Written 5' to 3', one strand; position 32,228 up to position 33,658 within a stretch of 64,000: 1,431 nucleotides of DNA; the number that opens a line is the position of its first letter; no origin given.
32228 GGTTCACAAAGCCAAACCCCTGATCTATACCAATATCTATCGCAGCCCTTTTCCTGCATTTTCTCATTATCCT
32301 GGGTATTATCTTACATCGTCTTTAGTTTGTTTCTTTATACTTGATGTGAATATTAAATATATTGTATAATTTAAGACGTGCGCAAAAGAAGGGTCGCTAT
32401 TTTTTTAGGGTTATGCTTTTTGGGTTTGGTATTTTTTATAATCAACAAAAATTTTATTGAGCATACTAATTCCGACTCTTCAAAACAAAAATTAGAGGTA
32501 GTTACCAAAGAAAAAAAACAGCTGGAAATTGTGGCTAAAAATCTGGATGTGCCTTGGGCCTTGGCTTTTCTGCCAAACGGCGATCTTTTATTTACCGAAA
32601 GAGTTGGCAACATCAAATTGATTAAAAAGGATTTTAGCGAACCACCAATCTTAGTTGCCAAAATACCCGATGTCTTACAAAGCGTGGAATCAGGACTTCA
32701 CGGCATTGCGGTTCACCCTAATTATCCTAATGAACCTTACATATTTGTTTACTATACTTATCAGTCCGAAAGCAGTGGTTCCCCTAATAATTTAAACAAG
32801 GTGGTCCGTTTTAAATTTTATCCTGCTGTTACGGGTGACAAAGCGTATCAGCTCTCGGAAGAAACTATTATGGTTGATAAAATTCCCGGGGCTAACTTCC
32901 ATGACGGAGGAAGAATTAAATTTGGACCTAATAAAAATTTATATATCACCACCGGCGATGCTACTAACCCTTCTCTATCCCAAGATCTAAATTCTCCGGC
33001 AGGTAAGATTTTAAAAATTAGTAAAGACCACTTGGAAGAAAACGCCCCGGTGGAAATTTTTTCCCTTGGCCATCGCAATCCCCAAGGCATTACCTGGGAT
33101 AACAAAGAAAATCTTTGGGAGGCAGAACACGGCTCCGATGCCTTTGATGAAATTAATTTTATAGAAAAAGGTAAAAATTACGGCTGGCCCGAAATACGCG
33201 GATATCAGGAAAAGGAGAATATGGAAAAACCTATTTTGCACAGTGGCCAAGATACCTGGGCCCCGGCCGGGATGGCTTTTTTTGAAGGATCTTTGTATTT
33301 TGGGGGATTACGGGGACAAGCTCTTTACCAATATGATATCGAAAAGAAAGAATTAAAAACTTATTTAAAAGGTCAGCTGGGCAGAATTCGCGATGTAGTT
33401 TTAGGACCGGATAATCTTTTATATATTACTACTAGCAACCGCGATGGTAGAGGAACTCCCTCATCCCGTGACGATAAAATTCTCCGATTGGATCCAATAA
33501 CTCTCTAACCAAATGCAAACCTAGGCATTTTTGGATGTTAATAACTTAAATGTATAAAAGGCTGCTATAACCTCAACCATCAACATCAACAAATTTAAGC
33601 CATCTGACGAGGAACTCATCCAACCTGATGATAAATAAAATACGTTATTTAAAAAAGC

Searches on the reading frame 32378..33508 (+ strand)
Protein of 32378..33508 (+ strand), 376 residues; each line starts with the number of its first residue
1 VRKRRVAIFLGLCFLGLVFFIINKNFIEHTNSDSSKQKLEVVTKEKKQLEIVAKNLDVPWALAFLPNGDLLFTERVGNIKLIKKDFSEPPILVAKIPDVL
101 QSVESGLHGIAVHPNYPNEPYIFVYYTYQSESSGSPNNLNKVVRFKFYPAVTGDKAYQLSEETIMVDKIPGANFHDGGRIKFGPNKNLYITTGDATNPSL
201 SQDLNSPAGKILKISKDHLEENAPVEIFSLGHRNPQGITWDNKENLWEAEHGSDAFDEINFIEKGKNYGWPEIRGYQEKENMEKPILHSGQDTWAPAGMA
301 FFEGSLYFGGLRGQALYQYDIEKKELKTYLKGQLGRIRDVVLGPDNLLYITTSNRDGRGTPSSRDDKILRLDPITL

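Call 3: search_protein_families(library=pfam, proteins=[window:32378-33508:+], max_evalue=0.01)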
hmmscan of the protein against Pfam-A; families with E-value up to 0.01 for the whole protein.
window:32378-33508:+ (376 aa): 1 family
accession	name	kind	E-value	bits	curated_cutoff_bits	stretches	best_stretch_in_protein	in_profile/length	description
PF07995.17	GSDH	-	3.1e-73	247.4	25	1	56-358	1-329/332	Glucose / Sorbosone dehydrogenase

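Call 4: search_protein_families(library=ncbifam, proteins=[window:32378-33508:+], max_evalue=0.01)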
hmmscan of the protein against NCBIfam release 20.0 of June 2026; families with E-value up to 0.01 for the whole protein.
window:32378-33508:+ (376 aa): 2 families
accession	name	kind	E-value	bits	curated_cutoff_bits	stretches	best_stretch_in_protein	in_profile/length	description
TIGR03606.1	non_repeat_PQQ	subfamily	7.3e-42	143.7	434.55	2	35-198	8-169/454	glucose/sorbosone family PQQ-dependent dehydrogenase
NF033206.1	ScyE_fam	subfamily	0.00015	21.4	80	0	180-247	258-316/333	ScyD/ScyE family protein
